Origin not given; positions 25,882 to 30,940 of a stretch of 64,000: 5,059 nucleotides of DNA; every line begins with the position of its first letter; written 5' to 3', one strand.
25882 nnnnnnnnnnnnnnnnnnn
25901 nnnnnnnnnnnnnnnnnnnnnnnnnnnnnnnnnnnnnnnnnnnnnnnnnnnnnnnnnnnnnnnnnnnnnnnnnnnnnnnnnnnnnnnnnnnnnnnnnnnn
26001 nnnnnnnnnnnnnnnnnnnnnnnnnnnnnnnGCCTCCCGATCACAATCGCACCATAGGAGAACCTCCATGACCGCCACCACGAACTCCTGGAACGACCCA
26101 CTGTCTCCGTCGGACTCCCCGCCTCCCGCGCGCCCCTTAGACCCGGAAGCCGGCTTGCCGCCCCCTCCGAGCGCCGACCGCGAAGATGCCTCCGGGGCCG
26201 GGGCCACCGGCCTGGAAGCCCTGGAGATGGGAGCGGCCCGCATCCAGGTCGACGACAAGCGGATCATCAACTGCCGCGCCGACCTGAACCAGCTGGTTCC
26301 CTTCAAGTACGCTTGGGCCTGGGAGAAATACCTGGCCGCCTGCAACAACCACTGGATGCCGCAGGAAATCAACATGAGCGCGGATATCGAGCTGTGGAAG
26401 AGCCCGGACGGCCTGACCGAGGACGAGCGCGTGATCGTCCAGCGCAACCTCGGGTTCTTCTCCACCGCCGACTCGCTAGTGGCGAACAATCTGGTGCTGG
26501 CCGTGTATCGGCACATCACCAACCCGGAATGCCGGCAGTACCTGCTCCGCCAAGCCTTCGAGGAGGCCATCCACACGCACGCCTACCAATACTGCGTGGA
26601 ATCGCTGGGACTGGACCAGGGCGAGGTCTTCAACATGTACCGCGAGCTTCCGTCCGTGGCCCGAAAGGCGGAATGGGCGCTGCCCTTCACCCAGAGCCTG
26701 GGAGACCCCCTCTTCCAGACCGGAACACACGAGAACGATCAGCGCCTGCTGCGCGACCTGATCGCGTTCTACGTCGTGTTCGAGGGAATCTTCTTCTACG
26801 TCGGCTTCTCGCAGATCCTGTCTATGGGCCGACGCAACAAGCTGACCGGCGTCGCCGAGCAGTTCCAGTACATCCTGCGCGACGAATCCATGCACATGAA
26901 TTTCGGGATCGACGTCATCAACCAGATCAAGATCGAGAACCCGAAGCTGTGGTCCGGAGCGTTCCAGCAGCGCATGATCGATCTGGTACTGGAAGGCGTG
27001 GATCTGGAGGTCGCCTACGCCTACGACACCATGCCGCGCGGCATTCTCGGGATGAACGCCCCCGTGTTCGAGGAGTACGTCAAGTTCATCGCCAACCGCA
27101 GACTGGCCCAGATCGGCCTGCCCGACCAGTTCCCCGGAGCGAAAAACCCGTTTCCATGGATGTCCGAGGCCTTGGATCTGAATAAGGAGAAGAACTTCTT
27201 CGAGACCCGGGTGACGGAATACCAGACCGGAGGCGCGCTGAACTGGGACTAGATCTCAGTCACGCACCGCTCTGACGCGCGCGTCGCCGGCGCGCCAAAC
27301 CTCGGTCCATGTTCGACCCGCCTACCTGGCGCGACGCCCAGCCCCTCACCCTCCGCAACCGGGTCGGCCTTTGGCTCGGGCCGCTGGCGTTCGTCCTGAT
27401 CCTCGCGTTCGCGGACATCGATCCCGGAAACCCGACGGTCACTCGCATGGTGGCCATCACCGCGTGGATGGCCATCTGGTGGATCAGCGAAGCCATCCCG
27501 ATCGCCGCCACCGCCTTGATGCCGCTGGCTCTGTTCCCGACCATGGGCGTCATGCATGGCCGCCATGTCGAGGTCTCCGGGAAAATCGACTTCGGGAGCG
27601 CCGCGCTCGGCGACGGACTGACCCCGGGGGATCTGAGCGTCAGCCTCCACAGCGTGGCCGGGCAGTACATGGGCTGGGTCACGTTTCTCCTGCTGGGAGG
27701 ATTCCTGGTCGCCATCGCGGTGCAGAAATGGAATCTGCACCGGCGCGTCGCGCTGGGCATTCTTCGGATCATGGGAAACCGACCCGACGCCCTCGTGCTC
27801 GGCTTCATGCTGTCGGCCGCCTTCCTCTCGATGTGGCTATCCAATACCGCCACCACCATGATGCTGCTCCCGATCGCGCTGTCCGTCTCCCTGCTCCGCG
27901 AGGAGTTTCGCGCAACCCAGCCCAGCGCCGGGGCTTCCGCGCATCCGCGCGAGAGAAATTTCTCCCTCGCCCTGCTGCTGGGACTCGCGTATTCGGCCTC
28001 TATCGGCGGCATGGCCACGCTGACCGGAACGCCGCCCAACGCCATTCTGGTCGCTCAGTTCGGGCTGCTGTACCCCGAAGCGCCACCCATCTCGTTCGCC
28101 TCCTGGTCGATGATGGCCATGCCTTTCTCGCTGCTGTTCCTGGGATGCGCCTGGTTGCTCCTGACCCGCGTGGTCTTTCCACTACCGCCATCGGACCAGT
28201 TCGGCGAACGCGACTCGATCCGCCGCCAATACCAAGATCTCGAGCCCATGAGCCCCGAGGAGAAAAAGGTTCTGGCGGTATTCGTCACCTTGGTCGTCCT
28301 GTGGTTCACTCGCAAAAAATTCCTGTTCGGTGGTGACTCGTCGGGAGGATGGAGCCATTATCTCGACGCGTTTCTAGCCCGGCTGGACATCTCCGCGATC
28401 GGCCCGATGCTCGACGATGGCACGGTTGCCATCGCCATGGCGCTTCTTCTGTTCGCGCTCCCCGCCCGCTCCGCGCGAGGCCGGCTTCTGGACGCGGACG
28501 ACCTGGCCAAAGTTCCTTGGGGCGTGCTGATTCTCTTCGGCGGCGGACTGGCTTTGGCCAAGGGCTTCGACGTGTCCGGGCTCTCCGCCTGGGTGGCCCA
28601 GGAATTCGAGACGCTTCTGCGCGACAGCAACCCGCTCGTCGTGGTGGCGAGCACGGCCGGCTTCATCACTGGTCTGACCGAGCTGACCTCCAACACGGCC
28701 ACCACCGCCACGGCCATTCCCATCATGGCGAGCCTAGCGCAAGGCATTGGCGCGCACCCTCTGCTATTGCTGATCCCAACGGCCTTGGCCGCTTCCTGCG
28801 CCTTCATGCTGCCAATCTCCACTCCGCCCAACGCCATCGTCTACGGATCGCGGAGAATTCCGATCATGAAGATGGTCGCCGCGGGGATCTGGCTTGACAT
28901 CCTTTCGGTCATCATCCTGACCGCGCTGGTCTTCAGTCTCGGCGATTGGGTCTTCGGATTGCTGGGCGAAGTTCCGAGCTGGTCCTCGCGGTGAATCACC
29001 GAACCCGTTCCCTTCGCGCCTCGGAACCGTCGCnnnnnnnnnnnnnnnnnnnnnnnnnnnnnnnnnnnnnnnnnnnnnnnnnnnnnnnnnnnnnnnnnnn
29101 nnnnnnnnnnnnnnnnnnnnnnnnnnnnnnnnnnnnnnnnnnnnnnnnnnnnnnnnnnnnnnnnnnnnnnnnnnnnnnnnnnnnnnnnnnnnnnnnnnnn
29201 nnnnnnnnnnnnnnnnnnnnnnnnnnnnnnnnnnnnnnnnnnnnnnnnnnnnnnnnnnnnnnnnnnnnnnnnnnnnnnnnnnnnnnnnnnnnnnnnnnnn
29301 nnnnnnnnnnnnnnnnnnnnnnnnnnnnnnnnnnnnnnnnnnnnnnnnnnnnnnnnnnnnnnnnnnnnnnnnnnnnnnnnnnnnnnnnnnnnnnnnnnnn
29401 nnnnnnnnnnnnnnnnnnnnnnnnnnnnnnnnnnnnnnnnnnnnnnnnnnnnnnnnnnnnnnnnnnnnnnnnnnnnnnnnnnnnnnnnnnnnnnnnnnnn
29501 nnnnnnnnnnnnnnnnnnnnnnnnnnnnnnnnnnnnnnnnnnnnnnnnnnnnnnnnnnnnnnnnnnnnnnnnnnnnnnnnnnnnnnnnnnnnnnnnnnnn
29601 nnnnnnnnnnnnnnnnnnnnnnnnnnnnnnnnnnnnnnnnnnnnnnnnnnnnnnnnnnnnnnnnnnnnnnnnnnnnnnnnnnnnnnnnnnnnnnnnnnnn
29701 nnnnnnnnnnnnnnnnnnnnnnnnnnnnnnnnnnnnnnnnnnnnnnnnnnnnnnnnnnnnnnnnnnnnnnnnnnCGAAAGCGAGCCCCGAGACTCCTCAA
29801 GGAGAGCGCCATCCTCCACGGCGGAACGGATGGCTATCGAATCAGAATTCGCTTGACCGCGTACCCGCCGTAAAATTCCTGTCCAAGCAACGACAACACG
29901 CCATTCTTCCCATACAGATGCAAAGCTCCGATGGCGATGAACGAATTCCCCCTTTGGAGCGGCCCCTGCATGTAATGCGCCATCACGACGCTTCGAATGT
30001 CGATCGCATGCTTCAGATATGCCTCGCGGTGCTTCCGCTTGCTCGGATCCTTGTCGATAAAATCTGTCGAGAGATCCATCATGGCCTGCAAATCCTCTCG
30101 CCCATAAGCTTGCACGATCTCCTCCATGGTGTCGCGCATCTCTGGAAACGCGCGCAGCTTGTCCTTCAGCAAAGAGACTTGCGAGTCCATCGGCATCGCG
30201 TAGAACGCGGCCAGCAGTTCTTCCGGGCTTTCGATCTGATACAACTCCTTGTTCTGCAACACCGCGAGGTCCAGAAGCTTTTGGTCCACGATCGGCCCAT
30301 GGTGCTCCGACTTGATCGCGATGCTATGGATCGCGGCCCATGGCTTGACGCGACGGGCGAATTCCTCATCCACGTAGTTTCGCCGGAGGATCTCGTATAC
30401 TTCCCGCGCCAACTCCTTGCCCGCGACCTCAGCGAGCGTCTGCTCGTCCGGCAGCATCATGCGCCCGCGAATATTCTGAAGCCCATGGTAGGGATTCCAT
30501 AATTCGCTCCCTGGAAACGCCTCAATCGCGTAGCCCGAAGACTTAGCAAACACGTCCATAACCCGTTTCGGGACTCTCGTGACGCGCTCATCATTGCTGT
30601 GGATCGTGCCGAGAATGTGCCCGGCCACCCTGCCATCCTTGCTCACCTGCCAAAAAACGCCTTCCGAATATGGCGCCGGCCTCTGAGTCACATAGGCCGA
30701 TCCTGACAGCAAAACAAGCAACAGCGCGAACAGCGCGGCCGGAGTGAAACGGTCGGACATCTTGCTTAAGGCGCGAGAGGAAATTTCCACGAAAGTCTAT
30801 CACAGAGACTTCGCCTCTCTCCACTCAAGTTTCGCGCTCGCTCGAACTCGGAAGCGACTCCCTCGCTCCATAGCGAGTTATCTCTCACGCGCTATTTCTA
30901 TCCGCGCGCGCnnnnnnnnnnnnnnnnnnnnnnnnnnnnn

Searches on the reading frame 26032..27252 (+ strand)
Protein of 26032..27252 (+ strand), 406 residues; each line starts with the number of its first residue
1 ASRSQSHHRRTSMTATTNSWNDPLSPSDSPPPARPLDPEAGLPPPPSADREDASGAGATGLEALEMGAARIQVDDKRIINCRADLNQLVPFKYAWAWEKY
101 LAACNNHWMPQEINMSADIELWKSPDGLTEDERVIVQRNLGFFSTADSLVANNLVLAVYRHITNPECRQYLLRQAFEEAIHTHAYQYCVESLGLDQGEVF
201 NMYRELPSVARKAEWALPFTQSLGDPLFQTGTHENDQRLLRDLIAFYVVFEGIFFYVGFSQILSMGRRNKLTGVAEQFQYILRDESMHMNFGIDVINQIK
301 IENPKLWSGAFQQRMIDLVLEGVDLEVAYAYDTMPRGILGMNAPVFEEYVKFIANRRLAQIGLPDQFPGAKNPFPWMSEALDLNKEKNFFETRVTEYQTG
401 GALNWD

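Call 31: search_protein_families(library=pfam, proteins=[window:26032-27252:+], max_evalue=0.00001)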
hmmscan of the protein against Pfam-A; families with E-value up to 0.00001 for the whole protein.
window:26032-27252:+ (406 aa): 1 family
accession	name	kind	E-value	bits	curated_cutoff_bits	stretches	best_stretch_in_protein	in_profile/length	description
PF00268.27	Ribonuc_red_sm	-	7.8e-89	298.2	33.6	1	86-373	2-281/281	Ribonucleotide reductase, small chain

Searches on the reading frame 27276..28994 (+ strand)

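Call 31: search_protein_families(library=pfam, proteins=[window:27276-28994:+], max_evalue=0.00001)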
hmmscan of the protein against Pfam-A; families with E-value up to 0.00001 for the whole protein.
window:27276-28994:+ (572 aa): 2 families
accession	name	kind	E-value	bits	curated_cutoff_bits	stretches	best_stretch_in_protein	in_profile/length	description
PF00939.25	Na_sulph_symp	-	1.7e-71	242.1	27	1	53-560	28-470/472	Sodium:sulfate symporter transmembrane region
PF03600.22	CitMHS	-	1.3e-52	179.5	31.9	1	67-498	2-331/336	Citrate transporter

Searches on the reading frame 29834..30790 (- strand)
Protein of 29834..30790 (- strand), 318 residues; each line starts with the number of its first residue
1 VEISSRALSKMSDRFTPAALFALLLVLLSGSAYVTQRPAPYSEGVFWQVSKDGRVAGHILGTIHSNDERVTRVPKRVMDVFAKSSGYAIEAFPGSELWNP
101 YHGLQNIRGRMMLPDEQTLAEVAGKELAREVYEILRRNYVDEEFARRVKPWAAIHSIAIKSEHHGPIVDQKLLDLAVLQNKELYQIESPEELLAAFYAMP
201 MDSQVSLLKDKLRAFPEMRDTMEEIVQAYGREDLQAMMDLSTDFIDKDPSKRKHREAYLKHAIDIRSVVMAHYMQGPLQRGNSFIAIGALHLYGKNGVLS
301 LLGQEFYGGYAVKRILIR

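Call 52: search_protein_families(library=pfam, proteins=[window:29834-30790:-], max_evalue=0.00001)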
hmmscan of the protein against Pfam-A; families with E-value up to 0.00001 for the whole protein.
window:29834-30790:- (318 aa): 1 family
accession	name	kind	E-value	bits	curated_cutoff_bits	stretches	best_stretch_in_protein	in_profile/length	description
PF01963.22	TraB_PrgY_gumN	-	1.4e-41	143.5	26.8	1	46-305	2-257/263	TraB/PrgY/gumN family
